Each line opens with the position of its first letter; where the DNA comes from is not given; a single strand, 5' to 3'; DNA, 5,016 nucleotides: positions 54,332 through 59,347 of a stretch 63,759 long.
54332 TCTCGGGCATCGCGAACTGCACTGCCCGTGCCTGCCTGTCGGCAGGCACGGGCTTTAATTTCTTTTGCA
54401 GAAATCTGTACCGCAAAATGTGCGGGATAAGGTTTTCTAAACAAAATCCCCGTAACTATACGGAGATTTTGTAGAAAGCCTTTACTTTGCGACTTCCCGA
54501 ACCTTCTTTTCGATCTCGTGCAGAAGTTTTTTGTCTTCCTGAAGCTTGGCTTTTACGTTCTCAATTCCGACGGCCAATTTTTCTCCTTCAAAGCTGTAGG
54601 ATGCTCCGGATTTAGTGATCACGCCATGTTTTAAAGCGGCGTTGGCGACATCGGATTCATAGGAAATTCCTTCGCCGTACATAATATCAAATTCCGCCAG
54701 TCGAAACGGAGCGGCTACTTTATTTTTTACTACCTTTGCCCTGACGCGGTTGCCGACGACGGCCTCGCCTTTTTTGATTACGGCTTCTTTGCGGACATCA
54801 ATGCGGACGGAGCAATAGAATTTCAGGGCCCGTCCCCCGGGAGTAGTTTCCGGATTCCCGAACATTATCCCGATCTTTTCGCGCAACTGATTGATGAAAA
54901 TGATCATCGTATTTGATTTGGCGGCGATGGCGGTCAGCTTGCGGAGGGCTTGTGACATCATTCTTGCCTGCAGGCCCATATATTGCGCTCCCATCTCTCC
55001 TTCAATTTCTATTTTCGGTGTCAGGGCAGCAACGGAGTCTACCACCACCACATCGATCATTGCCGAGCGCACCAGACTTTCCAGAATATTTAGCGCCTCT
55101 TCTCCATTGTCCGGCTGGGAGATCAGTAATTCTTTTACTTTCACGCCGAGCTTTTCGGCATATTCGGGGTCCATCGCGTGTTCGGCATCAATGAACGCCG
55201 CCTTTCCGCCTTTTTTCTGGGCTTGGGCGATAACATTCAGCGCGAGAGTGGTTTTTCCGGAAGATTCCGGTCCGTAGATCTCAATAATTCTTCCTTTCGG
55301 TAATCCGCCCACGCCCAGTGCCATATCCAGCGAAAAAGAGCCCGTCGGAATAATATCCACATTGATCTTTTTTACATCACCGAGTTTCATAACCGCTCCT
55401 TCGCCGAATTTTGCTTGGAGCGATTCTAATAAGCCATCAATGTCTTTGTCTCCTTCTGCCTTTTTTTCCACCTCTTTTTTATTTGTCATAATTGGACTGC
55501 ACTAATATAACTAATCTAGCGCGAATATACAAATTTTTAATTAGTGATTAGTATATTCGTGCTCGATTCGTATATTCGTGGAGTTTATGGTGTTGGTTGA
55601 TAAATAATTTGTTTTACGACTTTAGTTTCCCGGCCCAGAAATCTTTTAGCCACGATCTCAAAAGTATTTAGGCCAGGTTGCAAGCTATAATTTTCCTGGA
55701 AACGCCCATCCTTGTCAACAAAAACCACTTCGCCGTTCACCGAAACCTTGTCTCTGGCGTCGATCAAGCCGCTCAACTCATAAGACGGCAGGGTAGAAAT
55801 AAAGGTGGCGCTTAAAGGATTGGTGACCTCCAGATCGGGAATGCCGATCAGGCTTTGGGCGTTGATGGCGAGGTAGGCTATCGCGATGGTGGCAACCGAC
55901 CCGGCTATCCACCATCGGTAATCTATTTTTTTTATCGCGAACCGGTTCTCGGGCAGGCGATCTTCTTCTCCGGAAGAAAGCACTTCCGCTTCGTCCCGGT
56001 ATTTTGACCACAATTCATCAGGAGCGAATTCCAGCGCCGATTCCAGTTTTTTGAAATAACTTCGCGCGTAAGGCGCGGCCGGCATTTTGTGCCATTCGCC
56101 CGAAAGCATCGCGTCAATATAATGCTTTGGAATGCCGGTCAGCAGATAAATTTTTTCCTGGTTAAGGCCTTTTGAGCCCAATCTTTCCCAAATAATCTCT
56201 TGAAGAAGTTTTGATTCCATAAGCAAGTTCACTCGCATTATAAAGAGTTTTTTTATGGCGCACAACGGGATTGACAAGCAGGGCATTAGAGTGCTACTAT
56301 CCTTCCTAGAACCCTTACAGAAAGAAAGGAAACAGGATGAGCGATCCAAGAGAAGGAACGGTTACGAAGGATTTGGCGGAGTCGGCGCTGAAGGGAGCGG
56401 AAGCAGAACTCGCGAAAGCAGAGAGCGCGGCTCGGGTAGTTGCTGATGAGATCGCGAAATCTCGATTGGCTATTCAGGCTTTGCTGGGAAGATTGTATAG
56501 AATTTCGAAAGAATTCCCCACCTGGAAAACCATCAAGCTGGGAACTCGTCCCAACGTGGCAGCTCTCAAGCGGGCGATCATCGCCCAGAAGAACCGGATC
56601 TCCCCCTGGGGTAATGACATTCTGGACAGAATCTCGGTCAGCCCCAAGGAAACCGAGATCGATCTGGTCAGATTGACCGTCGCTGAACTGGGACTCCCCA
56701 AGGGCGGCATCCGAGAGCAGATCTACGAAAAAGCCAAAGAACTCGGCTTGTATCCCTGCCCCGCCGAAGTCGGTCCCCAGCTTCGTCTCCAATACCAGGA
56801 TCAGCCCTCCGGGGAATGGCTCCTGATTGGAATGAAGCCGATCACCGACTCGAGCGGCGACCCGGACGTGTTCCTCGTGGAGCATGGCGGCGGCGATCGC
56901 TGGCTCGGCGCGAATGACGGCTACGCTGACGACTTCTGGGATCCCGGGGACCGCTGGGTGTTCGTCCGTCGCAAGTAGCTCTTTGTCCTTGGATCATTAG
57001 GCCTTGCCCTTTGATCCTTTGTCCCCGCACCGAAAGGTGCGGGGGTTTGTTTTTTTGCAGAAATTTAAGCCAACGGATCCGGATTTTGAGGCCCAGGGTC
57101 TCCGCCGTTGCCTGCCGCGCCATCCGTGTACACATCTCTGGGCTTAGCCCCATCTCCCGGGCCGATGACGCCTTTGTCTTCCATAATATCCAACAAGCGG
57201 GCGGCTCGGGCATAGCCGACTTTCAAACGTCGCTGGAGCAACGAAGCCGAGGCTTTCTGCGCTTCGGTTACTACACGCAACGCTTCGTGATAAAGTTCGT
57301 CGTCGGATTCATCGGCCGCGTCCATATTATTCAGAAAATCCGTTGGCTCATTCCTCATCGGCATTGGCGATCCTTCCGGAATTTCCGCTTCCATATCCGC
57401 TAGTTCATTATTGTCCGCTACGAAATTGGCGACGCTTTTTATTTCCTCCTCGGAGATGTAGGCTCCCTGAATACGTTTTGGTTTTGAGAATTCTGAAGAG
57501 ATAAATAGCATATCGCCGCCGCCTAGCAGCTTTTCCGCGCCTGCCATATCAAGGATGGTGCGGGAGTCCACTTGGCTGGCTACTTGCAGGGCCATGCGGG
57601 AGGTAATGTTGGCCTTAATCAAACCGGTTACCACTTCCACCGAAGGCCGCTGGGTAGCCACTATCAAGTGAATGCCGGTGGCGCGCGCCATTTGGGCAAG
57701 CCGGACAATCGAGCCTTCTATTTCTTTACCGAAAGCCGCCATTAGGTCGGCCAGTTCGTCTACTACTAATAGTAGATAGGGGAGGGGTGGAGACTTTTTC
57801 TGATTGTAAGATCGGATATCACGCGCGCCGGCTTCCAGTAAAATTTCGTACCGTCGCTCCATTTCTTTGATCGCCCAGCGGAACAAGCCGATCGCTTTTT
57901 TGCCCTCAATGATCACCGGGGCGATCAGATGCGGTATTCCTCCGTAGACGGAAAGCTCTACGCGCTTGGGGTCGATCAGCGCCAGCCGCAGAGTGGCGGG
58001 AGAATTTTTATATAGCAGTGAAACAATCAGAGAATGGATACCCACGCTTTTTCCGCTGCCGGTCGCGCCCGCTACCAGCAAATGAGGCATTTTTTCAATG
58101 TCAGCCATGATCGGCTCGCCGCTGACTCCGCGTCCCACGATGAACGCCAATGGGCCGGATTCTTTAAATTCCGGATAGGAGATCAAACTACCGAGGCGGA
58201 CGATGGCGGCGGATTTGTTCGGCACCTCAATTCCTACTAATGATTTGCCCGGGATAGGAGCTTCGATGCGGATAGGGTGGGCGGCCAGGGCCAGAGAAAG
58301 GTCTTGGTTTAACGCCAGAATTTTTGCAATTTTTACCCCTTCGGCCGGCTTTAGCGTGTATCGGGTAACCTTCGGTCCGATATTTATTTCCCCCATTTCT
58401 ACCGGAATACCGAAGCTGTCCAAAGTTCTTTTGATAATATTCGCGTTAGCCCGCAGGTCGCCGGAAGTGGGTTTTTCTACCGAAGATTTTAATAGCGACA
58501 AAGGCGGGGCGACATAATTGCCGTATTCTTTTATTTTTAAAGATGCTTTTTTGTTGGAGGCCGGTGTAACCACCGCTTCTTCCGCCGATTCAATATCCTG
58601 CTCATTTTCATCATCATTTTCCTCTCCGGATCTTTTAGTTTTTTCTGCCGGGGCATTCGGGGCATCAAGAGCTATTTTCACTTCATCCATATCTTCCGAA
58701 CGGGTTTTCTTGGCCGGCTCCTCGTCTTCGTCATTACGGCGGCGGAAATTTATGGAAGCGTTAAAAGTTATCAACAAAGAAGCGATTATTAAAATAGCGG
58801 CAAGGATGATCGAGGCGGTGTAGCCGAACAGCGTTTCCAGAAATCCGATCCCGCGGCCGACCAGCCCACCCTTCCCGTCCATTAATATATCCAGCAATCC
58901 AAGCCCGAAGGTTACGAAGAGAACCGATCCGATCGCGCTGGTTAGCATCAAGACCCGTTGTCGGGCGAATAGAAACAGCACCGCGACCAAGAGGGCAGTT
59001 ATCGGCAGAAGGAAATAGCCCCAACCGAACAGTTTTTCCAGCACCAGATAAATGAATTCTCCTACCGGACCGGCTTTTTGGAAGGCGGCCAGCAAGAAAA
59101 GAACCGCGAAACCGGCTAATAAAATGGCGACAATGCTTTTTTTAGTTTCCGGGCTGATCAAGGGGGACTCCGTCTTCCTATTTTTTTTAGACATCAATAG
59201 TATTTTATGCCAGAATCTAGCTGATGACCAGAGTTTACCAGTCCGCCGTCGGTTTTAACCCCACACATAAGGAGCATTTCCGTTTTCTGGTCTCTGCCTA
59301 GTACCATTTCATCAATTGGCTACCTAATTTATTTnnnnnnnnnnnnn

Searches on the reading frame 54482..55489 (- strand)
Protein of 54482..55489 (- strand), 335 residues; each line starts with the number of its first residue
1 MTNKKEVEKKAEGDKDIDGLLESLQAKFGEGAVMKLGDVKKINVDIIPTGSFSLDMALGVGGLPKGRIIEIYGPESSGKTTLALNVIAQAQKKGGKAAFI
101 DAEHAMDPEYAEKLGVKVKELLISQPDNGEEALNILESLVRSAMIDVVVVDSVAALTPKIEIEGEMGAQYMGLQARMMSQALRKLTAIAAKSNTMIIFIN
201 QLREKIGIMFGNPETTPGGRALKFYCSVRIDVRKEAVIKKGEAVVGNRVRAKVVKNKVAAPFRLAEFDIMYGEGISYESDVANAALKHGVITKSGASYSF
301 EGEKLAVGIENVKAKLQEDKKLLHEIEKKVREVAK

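Call 81: search_protein_families(library=pfam, proteins=[window:54482-55489:-], max_evalue=0.0001)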
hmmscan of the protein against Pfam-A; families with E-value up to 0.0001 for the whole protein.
window:54482-55489:- (335 aa): 7 families
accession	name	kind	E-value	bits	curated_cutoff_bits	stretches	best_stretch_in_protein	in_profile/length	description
PF00154.27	RecA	-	3.1e-131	437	27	1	17-276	3-262/262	recA bacterial DNA recombination protein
PF21096.2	RecA_C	-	5.3e-14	52.5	27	1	280-333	2-55/57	RecA C-terminal domain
PF08423.17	Rad51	-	2e-11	44.1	22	1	45-235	6-212/244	Rad51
PF06745.19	ATPase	-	1.4e-09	38.2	26.6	1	47-120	1-76/231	KaiC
PF01637.24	ATPase_2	-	1.5e-06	28.7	33.2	1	67-127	21-69/225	ATPase domain predominantly from Archaea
PF13479.12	AAA_24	-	2.1e-05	24.9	27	1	69-158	5-78/195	AAA domain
PF02283.22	CobU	-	8.6e-05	22.6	27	0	71-200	3-122/168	Cobinamide kinase / cobinamide phosphate guanyltransferase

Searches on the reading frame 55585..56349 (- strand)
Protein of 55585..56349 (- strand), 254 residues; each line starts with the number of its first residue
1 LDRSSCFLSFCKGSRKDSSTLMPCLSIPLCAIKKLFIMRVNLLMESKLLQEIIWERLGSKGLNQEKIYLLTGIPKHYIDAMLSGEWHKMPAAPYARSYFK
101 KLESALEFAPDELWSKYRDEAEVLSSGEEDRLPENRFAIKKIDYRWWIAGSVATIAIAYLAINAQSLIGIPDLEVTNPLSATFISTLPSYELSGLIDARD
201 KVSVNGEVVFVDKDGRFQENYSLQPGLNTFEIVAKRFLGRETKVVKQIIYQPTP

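Call 81: search_protein_families(library=pfam, proteins=[window:55585-56349:-], max_evalue=0.0001)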
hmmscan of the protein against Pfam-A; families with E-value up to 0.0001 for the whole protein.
window:55585-56349:- (254 aa): 2 families
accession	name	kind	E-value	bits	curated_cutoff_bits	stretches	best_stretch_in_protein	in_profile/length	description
PF09136.16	Glucodextran_B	-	2.1e-07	31.2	27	1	171-249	1-80/83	Glucodextranase, domain B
PF13413.12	HTH_25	-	1.1e-06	28.8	24.6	1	59-113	8-62/62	Helix-turn-helix domain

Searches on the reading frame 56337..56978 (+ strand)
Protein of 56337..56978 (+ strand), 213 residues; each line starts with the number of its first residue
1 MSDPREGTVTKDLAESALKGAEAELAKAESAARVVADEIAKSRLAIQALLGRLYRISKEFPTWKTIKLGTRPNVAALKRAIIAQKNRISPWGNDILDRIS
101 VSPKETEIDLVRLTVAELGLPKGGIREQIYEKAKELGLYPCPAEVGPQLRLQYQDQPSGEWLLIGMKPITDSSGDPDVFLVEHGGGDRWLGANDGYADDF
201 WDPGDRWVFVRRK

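Call 8: search_protein_families(library=pfam, proteins=[window:56337-56978:+], max_evalue=0.1)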
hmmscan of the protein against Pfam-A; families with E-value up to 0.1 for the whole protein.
window:56337-56978:+ (213 aa): 0 families

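Call 56: search_protein_families(library=padloc, proteins=[window:56337-56978:+], max_evalue=0.01)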
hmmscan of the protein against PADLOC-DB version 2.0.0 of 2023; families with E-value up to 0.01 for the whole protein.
window:56337-56978:+ (213 aa): 0 families

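Call 70: find_related_loci(query=window:56337-56978:+, collection=viral_contigs, flank=5000)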
Query window:56337-56978:+ (213 aa) in viral_contigs; peptide patterns used: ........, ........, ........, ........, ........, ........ (x = any residue, [..] = any of these).
57 stretches matched a pattern, but none encodes a relative of the query by tblastn (E <= 1e-3).

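Call 74: search_dna_similar(query=window:56337-56978:+, collection=phages, mode=protein, max_evalue=0.001, max_rows=5)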
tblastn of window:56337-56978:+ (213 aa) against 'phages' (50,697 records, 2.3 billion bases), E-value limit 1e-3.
No match.

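Call 92: find_encoding_contigs(protein=window:56337-56978:+, flank=5000, max_places=6)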
Protein window:56337-56978:+ (213 aa): no gene with exactly this product is on record in the collection.

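Call 107: search_solved_structures(query=window:56337-56978:+, max_evalue=10, show_alignments=1)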
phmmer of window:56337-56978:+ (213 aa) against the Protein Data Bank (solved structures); distinct sequences matched with E-value up to 10: 13.
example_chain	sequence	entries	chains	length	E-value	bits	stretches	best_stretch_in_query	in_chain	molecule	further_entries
7jt1_8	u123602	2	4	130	0.29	14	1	18-86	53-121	Peptidyl-tRNA hydrolase ArfB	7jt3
4v95_AY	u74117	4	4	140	0.3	14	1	18-86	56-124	YAEJ | Alternative stalled-ribosome rescue factor B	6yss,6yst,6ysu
7jss_8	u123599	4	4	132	0.3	14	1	18-86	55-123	Peptidyl-tRNA hydrolase ArfB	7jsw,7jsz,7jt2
3gov_B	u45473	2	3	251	0.31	14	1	88-179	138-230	MASP-1 | Mannan-binding lectin serine protease 1 light chain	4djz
7arx_B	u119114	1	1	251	0.31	14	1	88-179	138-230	Mannan-binding lectin serine protease 1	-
4igd_A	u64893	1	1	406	0.69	12.8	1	88-179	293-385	Mannan-binding lectin serine protease 1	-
7pqo_C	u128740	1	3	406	0.69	12.8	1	88-179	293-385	Mannan-binding lectin serine protease 1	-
1qc5_A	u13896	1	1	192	1.8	11.4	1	87-134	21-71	PROTEIN (ALPHA1 BETA1 INTEGRIN)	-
1qc5_B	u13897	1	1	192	1.8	11.4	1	87-134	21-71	PROTEIN (ALPHA1 BETA1 INTEGRIN)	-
2m32_A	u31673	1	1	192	1.8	11.4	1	87-134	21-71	Integrin alpha-1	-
4m8k_A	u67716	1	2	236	1.9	11.4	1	173-209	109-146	hypothetical protein, GDSL-like Lipase/Acylhydrolase family protein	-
5hgj_A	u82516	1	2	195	1.9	11.4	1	87-134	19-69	Integrin alpha-1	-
4a0q_A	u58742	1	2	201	2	11.3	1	87-134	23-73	INTEGRIN ALPHA-1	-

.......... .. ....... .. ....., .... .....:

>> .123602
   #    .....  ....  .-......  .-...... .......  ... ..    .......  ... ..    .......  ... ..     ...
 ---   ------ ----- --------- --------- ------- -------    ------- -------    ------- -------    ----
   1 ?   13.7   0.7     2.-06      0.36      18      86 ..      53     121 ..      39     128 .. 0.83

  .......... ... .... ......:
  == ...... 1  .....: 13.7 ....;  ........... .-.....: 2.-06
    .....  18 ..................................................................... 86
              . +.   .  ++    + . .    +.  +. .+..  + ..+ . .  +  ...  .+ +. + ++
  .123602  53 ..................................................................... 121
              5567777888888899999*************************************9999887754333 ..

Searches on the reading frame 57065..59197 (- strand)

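Call 81: search_protein_families(library=pfam, proteins=[window:57065-59197:-], max_evalue=0.0001)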
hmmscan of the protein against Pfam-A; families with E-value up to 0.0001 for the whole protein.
window:57065-59197:- (710 aa): 3 families
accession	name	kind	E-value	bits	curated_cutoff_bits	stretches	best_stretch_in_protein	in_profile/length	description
PF01580.24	FtsK_SpoIIIE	-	1.7e-55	188.3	24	1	345-520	13-221/221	FtsK/SpoIIIE family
PF17854.6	FtsK_alpha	-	7.7e-28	97.1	22.9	1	231-327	2-101/101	FtsK alpha domain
PF09397.16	FtsK_gamma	-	4.6e-26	90.8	30.6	1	631-691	2-62/63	Ftsk gamma domain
